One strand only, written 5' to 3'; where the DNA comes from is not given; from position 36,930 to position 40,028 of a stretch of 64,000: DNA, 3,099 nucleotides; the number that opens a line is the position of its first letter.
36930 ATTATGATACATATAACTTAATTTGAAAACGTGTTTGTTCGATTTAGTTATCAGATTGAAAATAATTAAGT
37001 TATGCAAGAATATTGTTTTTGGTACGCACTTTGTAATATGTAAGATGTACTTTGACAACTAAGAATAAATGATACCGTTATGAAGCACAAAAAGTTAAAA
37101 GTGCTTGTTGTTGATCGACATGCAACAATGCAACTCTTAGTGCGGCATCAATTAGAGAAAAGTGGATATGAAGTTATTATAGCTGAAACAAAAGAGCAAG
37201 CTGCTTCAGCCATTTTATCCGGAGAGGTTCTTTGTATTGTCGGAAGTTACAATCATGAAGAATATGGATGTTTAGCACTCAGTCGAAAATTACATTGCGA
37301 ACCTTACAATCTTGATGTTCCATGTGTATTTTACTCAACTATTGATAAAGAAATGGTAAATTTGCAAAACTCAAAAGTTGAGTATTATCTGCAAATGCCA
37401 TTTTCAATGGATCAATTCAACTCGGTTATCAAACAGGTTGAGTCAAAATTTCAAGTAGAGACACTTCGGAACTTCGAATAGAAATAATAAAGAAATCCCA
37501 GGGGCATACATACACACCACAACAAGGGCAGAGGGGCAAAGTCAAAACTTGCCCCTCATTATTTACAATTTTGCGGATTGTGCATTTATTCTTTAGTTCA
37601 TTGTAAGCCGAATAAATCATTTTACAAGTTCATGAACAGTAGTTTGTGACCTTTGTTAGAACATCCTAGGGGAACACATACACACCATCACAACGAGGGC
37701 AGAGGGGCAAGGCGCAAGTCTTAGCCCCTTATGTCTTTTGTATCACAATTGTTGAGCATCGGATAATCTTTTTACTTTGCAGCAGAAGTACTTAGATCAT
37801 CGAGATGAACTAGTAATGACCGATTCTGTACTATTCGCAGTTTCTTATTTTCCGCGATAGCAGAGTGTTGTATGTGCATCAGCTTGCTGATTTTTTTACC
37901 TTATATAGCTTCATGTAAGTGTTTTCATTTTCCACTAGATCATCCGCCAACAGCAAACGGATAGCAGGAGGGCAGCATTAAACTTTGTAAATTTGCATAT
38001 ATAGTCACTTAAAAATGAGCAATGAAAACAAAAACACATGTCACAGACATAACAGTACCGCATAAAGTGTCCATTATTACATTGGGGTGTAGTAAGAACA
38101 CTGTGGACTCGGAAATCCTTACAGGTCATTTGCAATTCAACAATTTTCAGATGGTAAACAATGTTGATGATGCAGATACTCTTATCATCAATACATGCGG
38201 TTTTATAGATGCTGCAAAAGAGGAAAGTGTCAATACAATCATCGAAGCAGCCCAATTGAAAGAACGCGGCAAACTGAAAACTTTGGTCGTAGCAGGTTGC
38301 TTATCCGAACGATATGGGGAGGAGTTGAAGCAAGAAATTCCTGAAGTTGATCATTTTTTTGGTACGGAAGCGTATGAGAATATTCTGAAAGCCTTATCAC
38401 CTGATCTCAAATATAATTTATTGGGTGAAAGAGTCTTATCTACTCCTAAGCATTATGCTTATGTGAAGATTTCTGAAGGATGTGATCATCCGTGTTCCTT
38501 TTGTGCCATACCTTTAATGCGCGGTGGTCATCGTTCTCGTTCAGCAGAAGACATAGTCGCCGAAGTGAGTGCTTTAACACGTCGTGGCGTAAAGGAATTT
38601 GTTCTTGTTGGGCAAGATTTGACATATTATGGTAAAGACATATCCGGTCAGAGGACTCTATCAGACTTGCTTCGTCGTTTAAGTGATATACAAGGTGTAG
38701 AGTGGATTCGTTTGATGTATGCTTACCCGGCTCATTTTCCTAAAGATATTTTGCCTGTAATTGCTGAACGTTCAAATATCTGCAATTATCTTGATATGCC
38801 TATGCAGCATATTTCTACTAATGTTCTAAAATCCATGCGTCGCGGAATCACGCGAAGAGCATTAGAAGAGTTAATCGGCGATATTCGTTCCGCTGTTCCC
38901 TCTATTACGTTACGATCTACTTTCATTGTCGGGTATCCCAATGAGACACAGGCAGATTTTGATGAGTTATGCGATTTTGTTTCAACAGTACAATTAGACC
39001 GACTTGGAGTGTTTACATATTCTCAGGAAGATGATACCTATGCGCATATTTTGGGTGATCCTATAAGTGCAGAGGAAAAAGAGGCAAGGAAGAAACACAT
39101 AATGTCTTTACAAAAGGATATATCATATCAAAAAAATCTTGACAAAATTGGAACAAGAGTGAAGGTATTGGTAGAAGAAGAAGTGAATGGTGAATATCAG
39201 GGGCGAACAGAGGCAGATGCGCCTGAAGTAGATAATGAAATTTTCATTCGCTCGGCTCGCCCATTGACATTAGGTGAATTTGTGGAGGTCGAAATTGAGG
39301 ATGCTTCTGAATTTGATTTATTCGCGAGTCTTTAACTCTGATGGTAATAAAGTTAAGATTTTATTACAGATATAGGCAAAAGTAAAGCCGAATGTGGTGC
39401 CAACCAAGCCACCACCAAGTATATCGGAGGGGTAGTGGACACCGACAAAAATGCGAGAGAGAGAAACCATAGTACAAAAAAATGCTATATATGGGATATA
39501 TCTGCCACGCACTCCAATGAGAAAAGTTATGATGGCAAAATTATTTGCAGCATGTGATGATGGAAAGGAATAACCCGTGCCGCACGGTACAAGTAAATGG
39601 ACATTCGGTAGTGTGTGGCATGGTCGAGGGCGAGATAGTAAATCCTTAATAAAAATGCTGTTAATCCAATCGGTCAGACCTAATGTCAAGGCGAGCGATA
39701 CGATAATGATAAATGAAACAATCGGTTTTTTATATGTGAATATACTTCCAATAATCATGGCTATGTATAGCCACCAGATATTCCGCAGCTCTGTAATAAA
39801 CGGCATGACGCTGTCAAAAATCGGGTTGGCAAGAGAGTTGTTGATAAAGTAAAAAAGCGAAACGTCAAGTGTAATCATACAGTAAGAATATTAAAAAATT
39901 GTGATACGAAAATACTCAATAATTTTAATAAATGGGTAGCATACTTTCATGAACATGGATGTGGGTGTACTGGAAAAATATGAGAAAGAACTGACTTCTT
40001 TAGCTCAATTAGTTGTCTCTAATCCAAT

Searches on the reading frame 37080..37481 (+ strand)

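Call 91: search_protein_families(library=pfam, proteins=[window:37080-37481:+], max_evalue=0.01)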
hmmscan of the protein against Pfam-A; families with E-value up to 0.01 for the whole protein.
window:37080-37481:+ (133 aa): 1 family
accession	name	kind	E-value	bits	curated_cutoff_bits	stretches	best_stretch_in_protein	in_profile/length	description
PF00072.30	Response_reg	-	0.00024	21.7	30.2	1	8-116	1-109/111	Response regulator receiver domain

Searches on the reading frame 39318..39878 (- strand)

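Call 91: search_protein_families(library=pfam, proteins=[window:39318-39878:-], max_evalue=0.01)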
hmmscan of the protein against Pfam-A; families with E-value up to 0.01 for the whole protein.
window:39318-39878:- (186 aa): 2 families
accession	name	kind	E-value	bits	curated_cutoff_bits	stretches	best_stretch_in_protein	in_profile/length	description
PF01569.27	PAP2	-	2.3e-21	76.3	27.2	1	60-170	3-124/130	PAP2 superfamily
PF14378.12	PAP2_3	-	3.2e-05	24.2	27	1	103-159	125-183/190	PAP2 superfamily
